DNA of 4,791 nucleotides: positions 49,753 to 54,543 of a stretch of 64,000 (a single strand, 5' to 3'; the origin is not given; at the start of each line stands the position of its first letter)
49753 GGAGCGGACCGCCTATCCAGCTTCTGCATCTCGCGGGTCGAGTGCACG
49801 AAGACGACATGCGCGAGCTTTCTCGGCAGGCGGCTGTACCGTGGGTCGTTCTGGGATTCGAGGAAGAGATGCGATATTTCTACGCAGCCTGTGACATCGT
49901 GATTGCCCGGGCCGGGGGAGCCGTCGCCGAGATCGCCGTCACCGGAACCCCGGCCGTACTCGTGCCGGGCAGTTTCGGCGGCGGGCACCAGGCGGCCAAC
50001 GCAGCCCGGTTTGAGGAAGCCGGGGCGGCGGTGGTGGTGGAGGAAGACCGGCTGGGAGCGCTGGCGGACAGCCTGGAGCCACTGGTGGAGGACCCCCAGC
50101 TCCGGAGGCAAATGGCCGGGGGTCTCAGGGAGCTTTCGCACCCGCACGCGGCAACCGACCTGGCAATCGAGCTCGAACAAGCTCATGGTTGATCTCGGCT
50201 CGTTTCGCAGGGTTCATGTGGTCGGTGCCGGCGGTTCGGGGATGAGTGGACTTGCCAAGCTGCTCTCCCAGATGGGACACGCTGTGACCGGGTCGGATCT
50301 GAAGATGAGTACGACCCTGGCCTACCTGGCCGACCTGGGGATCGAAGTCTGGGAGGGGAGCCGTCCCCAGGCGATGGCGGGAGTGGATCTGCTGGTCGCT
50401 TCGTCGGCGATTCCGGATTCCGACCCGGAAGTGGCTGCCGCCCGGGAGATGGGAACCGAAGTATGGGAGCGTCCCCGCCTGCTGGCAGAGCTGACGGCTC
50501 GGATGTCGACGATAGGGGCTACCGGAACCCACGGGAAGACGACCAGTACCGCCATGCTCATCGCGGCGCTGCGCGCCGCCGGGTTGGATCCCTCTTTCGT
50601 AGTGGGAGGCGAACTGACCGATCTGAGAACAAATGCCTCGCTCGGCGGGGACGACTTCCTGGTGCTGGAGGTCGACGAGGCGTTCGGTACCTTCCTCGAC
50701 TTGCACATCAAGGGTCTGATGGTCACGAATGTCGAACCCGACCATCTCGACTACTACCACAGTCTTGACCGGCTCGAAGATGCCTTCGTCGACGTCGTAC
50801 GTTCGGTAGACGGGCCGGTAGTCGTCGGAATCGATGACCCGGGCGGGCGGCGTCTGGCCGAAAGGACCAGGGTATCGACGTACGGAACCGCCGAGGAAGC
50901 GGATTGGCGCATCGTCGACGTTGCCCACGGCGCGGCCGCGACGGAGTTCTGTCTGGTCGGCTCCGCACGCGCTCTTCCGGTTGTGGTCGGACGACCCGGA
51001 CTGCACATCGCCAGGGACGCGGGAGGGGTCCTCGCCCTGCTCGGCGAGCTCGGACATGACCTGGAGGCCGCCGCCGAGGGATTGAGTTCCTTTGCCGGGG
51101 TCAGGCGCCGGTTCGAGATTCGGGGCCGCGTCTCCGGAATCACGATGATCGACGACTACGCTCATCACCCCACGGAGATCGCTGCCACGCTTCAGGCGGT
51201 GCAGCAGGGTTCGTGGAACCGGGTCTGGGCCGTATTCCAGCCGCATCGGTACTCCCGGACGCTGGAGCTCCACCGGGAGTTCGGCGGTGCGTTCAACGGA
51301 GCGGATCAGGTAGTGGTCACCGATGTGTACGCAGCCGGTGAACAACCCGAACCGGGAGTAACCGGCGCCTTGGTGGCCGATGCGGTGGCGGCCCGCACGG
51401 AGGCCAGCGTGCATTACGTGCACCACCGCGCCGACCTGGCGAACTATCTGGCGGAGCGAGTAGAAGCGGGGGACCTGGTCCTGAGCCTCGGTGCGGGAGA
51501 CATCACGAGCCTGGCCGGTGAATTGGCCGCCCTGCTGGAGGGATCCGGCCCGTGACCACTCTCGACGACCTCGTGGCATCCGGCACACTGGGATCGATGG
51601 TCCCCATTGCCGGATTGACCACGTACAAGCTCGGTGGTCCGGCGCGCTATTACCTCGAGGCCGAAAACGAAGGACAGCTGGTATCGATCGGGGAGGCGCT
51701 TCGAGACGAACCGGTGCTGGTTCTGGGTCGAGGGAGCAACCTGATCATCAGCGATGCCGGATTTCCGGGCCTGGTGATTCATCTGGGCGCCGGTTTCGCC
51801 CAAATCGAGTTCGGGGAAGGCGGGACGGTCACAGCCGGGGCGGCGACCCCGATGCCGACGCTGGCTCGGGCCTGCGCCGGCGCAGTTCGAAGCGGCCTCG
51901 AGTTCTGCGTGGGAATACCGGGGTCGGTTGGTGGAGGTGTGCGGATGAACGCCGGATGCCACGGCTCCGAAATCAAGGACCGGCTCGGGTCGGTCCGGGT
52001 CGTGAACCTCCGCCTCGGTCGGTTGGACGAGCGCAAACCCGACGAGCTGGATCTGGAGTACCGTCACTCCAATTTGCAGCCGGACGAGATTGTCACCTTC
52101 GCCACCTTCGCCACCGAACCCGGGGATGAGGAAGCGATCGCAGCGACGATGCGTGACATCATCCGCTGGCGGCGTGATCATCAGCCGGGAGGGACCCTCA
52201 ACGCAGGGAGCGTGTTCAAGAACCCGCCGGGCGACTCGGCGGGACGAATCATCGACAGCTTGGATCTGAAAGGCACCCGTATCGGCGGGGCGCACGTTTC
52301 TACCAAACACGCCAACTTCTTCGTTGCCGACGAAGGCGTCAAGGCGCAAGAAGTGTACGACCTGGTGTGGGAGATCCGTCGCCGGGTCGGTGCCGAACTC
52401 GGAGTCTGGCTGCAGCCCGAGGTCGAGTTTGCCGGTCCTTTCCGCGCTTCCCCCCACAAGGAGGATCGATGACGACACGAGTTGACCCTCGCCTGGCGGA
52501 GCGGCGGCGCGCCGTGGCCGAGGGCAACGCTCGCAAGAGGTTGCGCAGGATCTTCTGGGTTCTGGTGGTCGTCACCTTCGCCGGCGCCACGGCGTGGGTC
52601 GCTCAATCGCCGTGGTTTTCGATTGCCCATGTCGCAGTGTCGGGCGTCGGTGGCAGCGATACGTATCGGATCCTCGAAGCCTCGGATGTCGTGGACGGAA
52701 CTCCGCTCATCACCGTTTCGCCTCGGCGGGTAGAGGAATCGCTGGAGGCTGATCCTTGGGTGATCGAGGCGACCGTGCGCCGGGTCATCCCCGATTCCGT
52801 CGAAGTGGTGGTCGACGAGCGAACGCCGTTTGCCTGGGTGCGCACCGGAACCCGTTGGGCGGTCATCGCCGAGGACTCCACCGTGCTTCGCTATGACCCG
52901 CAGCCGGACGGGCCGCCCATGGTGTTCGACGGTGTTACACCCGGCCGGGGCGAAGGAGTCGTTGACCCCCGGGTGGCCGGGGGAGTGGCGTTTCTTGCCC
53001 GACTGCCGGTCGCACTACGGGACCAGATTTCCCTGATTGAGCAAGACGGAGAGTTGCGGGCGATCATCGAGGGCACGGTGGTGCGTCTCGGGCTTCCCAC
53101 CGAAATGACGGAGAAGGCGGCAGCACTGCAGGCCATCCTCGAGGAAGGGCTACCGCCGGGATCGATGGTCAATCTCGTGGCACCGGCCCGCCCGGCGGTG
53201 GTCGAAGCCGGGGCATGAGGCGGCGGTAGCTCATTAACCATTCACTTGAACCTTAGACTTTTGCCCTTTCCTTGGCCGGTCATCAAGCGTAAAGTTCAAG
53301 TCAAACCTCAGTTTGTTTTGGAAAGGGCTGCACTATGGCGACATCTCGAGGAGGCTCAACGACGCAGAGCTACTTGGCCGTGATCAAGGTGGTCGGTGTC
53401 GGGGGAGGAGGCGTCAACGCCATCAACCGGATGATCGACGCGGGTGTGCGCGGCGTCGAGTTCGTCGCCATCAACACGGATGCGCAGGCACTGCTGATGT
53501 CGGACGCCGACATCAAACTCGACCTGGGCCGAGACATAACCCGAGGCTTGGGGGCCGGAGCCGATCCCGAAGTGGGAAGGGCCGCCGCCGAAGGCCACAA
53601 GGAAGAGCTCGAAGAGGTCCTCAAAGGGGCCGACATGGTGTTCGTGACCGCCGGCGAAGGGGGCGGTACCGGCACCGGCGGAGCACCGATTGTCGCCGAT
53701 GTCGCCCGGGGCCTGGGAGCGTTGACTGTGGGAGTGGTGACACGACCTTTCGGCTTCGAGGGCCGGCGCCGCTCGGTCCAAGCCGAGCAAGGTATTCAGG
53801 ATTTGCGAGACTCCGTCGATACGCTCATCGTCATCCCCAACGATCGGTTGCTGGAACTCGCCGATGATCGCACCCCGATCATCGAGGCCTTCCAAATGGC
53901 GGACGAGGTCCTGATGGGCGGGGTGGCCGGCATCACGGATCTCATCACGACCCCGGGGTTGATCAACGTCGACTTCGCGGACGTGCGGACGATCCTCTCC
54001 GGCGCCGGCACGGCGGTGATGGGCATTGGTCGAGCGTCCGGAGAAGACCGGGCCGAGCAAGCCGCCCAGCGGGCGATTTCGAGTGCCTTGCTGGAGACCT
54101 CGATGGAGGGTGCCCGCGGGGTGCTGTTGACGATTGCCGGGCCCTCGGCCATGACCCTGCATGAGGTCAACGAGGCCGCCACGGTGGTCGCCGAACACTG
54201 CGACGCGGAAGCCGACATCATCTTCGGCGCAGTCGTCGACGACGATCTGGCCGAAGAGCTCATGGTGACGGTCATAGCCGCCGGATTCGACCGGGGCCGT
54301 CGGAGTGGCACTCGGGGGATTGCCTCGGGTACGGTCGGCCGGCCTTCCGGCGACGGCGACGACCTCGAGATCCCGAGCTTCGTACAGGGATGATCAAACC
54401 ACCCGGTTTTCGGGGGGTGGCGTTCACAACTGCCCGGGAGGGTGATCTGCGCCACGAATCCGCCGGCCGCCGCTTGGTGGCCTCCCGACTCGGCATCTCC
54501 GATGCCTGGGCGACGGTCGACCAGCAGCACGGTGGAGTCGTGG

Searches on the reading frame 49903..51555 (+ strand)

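Call 15: search_protein_families(library=pfam, proteins=[window:49903-51555:+], max_evalue=0.001)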
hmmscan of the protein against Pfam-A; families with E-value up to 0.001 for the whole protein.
window:49903-51555:+ (550 aa): 3 families
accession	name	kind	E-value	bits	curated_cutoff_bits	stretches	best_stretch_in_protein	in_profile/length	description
PF02875.26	Mur_ligase_C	-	4.4e-24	86.2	28.4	1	402-532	1-127/127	Mur ligase, glutamate ligase domain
PF01225.30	Mur_ligase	-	2.2e-19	70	21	1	104-200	2-93/95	Mur ligase family, catalytic domain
PF08245.18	Mur_ligase_M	-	2.8e-13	50.7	24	1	207-368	2-188/200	Mur ligase middle domain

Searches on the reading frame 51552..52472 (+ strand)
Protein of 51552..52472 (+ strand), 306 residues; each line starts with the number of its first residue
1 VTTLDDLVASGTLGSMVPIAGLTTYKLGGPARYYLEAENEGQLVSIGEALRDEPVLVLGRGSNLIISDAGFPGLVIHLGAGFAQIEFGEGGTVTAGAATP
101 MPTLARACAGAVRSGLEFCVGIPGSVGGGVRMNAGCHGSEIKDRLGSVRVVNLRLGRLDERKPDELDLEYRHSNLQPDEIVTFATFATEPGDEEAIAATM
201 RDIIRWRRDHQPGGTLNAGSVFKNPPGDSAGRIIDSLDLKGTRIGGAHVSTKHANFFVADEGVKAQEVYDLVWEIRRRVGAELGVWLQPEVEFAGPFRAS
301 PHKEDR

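Call 15: search_protein_families(library=pfam, proteins=[window:51552-52472:+], max_evalue=0.001)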
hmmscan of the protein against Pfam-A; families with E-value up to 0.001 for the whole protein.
window:51552-52472:+ (306 aa): 2 families
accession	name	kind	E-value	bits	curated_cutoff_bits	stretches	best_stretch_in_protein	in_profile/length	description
PF02873.21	MurB_C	-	2e-28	98.9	27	1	196-293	2-98/99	UDP-N-acetylenolpyruvoylglucosamine reductase, C-terminal domain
PF01565.28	FAD_binding_4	-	1.7e-15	57.4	26.4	1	33-154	3-131/139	FAD binding domain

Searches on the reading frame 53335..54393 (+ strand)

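Call 67: search_protein_families(library=pfam, proteins=[window:53335-54393:+], max_evalue=0.0001)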
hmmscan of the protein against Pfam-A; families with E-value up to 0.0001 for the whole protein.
window:53335-54393:+ (352 aa): 2 families
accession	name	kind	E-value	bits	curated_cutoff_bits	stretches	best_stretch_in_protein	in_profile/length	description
PF00091.31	Tubulin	-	3.1e-45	155.2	33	1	17-176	2-189/190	Tubulin/FtsZ family, GTPase domain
PF12327.13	FtsZ_C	-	1.2e-31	109.3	27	1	225-319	1-95/95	FtsZ family, C-terminal domain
